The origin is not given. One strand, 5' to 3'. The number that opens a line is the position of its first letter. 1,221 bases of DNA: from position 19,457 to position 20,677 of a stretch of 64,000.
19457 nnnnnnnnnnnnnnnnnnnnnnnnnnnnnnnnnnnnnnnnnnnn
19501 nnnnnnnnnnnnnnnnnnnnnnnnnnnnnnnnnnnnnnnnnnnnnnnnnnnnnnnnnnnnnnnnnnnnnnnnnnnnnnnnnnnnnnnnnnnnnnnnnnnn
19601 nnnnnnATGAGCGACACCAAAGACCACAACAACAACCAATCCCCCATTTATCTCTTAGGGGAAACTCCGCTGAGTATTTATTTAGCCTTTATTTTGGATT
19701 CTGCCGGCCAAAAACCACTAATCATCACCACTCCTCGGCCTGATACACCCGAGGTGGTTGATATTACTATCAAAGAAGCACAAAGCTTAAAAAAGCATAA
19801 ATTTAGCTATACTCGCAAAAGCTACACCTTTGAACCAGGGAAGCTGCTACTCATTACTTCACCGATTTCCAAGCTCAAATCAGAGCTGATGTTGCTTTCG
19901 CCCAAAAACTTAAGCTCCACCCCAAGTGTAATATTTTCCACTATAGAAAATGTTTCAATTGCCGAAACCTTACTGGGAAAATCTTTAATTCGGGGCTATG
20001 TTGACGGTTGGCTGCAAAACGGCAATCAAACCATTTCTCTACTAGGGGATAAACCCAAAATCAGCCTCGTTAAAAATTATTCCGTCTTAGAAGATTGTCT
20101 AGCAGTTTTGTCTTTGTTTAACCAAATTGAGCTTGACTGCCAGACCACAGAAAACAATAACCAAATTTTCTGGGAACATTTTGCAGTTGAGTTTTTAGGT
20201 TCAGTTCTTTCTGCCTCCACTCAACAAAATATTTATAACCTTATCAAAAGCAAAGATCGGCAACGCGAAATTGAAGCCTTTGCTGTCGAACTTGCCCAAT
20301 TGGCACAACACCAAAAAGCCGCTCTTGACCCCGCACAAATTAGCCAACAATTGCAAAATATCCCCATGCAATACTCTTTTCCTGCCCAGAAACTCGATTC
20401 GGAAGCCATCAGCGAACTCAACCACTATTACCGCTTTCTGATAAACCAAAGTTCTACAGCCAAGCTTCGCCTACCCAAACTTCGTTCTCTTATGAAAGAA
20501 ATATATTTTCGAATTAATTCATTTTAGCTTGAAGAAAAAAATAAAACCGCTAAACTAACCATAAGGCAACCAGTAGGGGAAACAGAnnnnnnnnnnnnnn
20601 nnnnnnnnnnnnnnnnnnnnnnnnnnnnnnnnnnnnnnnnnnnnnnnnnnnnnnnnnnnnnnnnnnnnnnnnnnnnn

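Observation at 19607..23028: Three-gene cluster after rsmB encoding apparent pseudoenzymes (PanE-like without GxGxxG, MraY/WecA-like without GDxGS) plus a TPR-like protein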

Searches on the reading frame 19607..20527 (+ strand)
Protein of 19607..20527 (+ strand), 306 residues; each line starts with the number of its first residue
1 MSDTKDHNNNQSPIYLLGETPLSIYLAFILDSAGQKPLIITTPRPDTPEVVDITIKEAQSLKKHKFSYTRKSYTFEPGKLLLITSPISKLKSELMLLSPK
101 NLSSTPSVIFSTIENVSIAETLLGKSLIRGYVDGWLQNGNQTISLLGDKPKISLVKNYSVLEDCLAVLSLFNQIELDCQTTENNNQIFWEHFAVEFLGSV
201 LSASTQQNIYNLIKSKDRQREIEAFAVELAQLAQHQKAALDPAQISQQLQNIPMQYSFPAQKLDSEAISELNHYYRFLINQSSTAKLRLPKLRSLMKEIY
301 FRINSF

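Call 3: search_protein_families(library=pfam, proteins=[window:19607-20527:+], max_evalue=1)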
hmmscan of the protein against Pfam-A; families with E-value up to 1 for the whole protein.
window:19607-20527:+ (306 aa): 2 families
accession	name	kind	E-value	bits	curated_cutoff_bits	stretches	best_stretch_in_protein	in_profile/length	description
PF08546.17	ApbA_C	-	0.0036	18.1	22.7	1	186-296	4-118/125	Ketopantoate reductase PanE/ApbA C terminal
PF12331.14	Rad26-like_helical_rpts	-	0.014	15.2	29.9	1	163-207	39-83/215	Rad26-like, helical repeats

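Call 4: search_protein_families(library=ncbifam, proteins=[window:19607-20527:+], max_evalue=1)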
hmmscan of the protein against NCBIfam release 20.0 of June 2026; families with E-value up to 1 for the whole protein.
window:19607-20527:+ (306 aa): 3 families
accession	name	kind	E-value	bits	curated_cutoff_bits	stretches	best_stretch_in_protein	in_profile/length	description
NF004887.0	PRK06249.1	equivalog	0.00071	18.9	360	1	166-301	171-309/316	putative 2-dehydropantoate 2-reductase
NF005088.0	PRK06522.1-2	subfamily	0.00094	18.4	371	1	164-255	158-249/308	2-dehydropantoate 2-reductase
TIGR00745.1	apbA_panE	subfamily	0.0013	18.1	141.35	1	146-252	139-247/305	2-dehydropantoate 2-reductase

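Call 8: find_homologous_proteins(query=window:19607-20527:+, max_evalue=0.001)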
Query window:19607-20527:+ (306 aa): 19 proteins with E <= 0.001 among 1584 candidates.
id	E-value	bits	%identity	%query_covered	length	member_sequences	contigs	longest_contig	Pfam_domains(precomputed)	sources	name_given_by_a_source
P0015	1.7e-193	659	100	100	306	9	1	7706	-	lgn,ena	-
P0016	3.3e-159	547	85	98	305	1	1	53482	-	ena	-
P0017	6.4e-159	546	83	100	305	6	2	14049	-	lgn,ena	-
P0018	5.4e-157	539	83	98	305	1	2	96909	-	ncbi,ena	-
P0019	4.3e-153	527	83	96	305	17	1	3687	-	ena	-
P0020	7.1e-151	519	79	98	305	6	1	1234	-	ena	-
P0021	9.0e-151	519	80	98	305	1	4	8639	-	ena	-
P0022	6.5e-149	513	78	98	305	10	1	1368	-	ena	-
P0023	1.5e-118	413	63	100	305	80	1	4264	-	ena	-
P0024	1.6e-109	384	62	100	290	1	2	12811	-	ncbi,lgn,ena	-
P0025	1.1e-107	378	57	100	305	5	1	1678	-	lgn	-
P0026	1.5e-104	367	63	89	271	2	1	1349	-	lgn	-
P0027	7.6e-89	316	53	100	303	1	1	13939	-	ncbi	-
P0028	6.5e-87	310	49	98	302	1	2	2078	-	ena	-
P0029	1.2e-81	292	66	64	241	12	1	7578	-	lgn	-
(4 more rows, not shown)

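Call 23: search_solved_structures(query=A2, max_evalue=10, show_alignments=3)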
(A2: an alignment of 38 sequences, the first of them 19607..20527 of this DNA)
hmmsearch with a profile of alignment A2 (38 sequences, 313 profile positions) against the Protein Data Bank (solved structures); distinct sequences matched with E-value up to 10: 36.
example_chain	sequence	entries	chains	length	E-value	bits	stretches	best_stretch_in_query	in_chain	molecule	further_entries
3hwr_A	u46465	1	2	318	3.3e-15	59.1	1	19-298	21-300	2-dehydropantoate 2-reductase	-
8wl1_A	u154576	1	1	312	7.1e-07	31.7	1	19-305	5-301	2-dehydropantoate 2-reductase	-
8wl3_A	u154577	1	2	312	7.5e-07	31.7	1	19-305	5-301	2-dehydropantoate 2-reductase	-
8wl4_A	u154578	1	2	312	2e-06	30.2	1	19-305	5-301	2-dehydropantoate 2-reductase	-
2ew2_A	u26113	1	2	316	4.4e-06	29.2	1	17-299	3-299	2-dehydropantoate 2-reductase, putative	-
3wfi_A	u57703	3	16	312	5.8e-06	28.8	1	19-297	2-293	2-dehydropantoate 2-reductase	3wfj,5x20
5hws_A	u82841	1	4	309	5.2e-05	25.6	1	19-290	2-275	2-dehydropantoate 2-reductase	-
5ayv_A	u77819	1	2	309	8.5e-05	24.9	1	19-290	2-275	2-dehydropantoate 2-reductase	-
3ghy_A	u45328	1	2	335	0.0039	19.5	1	19-97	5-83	Ketopantoate reductase protein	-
3hn2_A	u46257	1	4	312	0.0075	18.5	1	19-47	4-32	2-dehydropantoate 2-reductase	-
8iwg_A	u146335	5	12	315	0.013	17.8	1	174-302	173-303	2-dehydropantoate 2-reductase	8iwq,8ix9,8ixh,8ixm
2ep7_A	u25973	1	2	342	0.034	16.4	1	111-164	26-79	Glyceraldehyde-3-phosphate dehydrogenase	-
3i83_A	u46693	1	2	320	0.077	15.2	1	19-255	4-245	2-dehydropantoate 2-reductase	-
8odw_A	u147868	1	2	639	0.083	15.1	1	11-49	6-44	Polyketide synthase modules-related protein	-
5dlq_B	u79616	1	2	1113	0.09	15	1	186-244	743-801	Exportin-4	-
1yjq_A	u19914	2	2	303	1.1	11.4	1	87-306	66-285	2-dehydropantoate 2-reductase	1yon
2ofp_A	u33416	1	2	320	1.2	11.3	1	87-306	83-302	Ketopantoate reductase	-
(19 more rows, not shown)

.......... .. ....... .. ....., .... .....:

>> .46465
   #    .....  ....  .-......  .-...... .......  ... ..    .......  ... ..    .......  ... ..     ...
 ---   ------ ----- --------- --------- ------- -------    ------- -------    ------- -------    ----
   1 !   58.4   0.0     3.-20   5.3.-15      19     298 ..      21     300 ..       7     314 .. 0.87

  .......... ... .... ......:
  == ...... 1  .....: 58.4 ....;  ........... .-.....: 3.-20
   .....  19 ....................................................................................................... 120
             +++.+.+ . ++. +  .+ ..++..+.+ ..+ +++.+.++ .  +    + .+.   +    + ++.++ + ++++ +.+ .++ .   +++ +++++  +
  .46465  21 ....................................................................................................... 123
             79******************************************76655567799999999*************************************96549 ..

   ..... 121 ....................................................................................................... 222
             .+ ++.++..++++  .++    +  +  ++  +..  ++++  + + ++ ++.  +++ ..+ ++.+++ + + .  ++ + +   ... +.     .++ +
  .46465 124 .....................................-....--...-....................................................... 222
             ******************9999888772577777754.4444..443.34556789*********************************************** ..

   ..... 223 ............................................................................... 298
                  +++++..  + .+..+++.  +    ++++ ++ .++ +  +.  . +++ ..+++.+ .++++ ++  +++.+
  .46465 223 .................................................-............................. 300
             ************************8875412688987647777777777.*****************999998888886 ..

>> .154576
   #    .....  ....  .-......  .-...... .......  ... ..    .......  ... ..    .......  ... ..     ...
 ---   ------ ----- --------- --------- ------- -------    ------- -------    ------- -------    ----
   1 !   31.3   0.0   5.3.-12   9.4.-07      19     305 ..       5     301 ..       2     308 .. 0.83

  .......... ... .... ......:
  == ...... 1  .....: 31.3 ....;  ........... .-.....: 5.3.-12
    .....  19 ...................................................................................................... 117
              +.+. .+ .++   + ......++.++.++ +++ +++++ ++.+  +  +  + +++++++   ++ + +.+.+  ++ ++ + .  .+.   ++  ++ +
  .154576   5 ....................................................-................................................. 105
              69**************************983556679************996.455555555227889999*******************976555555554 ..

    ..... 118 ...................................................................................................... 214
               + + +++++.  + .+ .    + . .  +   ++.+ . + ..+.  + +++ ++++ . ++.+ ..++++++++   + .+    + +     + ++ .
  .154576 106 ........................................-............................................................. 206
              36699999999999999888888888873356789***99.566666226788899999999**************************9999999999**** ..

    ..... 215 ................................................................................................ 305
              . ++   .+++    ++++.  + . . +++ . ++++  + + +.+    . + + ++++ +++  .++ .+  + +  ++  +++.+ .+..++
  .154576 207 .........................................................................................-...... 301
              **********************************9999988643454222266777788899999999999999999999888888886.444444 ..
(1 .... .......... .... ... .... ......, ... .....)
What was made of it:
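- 19607..20527 (+): P1: 306-aa ketopantoate-reductase (PanE/ApbA) fold protein lacking the cofactor-binding glycines and the catalytic Lys. Family profile against PDB 3hwr, E 3.3e-15 (call 23).
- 19658..19675 (+): P1 residues 18-23, GETPLS, in place of GxGxxG. Aligned to GAGAVG of 3hwr (call 23).
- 20171..20179 (+): P1 residues 189-191, W-E-H, in place of the W-x-K catalytic-Lys motif of KPR. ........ of 3hwr aligns with FWehfavy (call 23).
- On Ketopantoate reductase PanE/ApbA: Profile E 3.3e-15 (call 23).
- Closest known: Ketopantoate reductase PanE/ApbA and D-mandelate dehydrogenase. Same: Profile E 3e-15 to 3hwr (call 23).
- Checked: A 38-sequence family profile hits 2-dehydropantoate 2-reductase 3hwr at E 3.3e-15 over the full length (call 23).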

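Call 32: predict_structure(alignment_id=A4)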
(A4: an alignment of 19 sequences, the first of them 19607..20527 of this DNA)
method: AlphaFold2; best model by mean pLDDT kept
length: 306 residues; sequences in the alignment: 19
mean_pLDDT: 88.7   pTM: 0.87
mean pLDDT of the five models: 88.7, 88.3, 88.3, 88.0, 87.4
residues with pLDDT >= 90: 203; 70-90: 90; 50-70: 3; < 50: 10
segments of 3 or more residues with pLDDT < 50: 1-9
pLDDT, mean of each block of 10 residues (from residue 1): 39 91 96 94 82 93 93 82 91 86 89 86 91 91 92 85 91 91 89 94 92 92 96 94 95 91 89 91 91 92 75
secondary structure, 60 per line:
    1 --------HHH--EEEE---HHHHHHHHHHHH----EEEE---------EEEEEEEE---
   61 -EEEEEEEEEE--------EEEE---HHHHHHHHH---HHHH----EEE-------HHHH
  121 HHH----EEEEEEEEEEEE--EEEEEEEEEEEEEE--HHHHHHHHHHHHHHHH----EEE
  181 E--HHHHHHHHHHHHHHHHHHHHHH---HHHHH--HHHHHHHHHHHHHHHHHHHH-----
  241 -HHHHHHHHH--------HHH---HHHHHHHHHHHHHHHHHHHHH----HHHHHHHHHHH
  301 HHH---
elements in order: E14-17 H21-32 E37-40 E50-57 E62-71 E80-83 H87-95 H99-102 E107-109 H117-123 E128-139 E142-155 H158-173 E178-181 H184-205 H209-213 H216-235 H242-250 H265-285 H290-303

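Call 35: fold_search(model_id=the predicted structure, library=pdb)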
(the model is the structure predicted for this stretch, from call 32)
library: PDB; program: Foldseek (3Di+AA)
matches with E <= 10: 1617; with E <= 0.001: 292
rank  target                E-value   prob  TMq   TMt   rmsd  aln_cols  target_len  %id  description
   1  8wl3_A                1.0e-14  1.00  0.69  0.68   5.2       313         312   13  The structure of D-mandelate dehydrogenase with L243W mutation (released 2024-10-02)
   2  8wl3_B                2.1e-14  1.00  0.71  0.70   4.9       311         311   14  The structure of D-mandelate dehydrogenase with L243W mutation (released 2024-10-02)
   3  3hn2_B                3.2e-14  1.00  0.76  0.77   3.7       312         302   16  Crystal structure of 2-dehydropantoate 2-reductase FROM Geobacter metallireducens GS-15 (released 2009-06-09)
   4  2ew2_A                3.4e-14  1.00  0.62  0.61   6.2       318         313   14  Crystal Structure of the Putative 2-Dehydropantoate 2-Reductase from Enterococcus faecalis (released 2005-12-13)
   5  1yon                  6.0e-14  1.00  0.73  0.76   4.2       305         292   14  Escherichia coli ketopantoate reductase in complex with 2-monophosphoadenosine-5'-diphosphate (released 2006-04-18)
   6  3hwr_A                6.8e-14  1.00  0.78  0.80   3.3       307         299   15  Crystal structure of PanE/ApbA family ketopantoate reductase (YP_299159.1) from Ralstonia eutropha JMP134 at 2.15 A re (released 2009-06-30)
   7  3wfi_A                7.2e-14  1.00  0.65  0.64   5.5       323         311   13  The crystal structure of D-mandelate dehydrogenase (released 2014-07-23)
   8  1yjq                  7.6e-14  1.00  0.72  0.75   4.1       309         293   14  Crystal structure of ketopantoate reductase in complex with NADP+ (released 2005-06-28)
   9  5x20_E                8.1e-14  1.00  0.78  0.77   3.5       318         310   13  The ternary structure of D-mandelate dehydrogenase with NADH and anilino(oxo)acetate (released 2017-04-05)
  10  1ks9                  9.1e-14  1.00  0.70  0.73   4.8       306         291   15  Ketopantoate Reductase from Escherichia coli (released 2002-01-25)
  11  2ofp_B                1.3e-13  1.00  0.71  0.74   4.7       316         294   16  Crystal structure of Escherichia coli ketopantoate reductase in a ternary complex with NADP+ and pantoate (released 2007-01-16)
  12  2ofp_A                1.7e-13  1.00  0.72  0.75   4.2       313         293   16  Crystal structure of Escherichia coli ketopantoate reductase in a ternary complex with NADP+ and pantoate (released 2007-01-16)
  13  2ew2_B                1.8e-13  1.00  0.61  0.60   6.3       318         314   14  Crystal Structure of the Putative 2-Dehydropantoate 2-Reductase from Enterococcus faecalis (released 2005-12-13)
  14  5x20_B                3.4e-13  1.00  0.79  0.78   3.4       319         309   12  The ternary structure of D-mandelate dehydrogenase with NADH and anilino(oxo)acetate (released 2017-04-05)
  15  3hn2_A                4.1e-13  1.00  0.77  0.78   3.6       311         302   16  Crystal structure of 2-dehydropantoate 2-reductase FROM Geobacter metallireducens GS-15 (released 2009-06-09)
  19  4ol9                  6.1e-13  1.00  0.77  0.79   3.1       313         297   14  Crystal Structure of putative 2-dehydropantoate 2-reductase PanE from Mycobacterium tuberculosis complexed with NADP and (released 2014-02-26)
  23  3hn2_D                1.2e-12  1.00  0.75  0.76   3.6       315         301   15  Crystal structure of 2-dehydropantoate 2-reductase FROM Geobacter metallireducens GS-15 (released 2009-06-09)
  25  3hwr_B                1.4e-12  1.00  0.77  0.78   3.4       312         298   15  Crystal structure of PanE/ApbA family ketopantoate reductase (YP_299159.1) from Ralstonia eutropha JMP134 at 2.15 A re (released 2009-06-30)
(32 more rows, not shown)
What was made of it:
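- On Ketopantoate reductase PanE/ApbA: Foldseek E 1e-14, TM 0.7-0.8 to 1yjq, 2ofp, 3hwr, 3hn2 and 4ol9 (call 35).
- Closest known: Ketopantoate reductase PanE/ApbA and D-mandelate dehydrogenase. Same: Full-length two-domain fold, TM 0.7-0.8 (call 35).
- Checked: The AlphaFold model (pLDDT 88.7, call 32) matches PanE and D-mandelate dehydrogenase structures at E 1e-14, TM 0.7-0.8 (call 35).
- P1 has a full-length KPR fold (calls 23, 35).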

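Call 66: search_protein_families(library=padloc, proteins=[window:19607-20527:+], max_evalue=0.1)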
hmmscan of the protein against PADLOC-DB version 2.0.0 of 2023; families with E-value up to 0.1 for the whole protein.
window:19607-20527:+ (306 aa): 1 family
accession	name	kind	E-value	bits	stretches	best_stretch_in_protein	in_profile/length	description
PDLC00750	Effector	-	0.0061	13.4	1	199-288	132-215/465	Endonuclease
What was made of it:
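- On Anti-phage defence systems (PADLOC): P1 gives only E 0.006 and 13 bits to an unrelated effector model (call 66).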
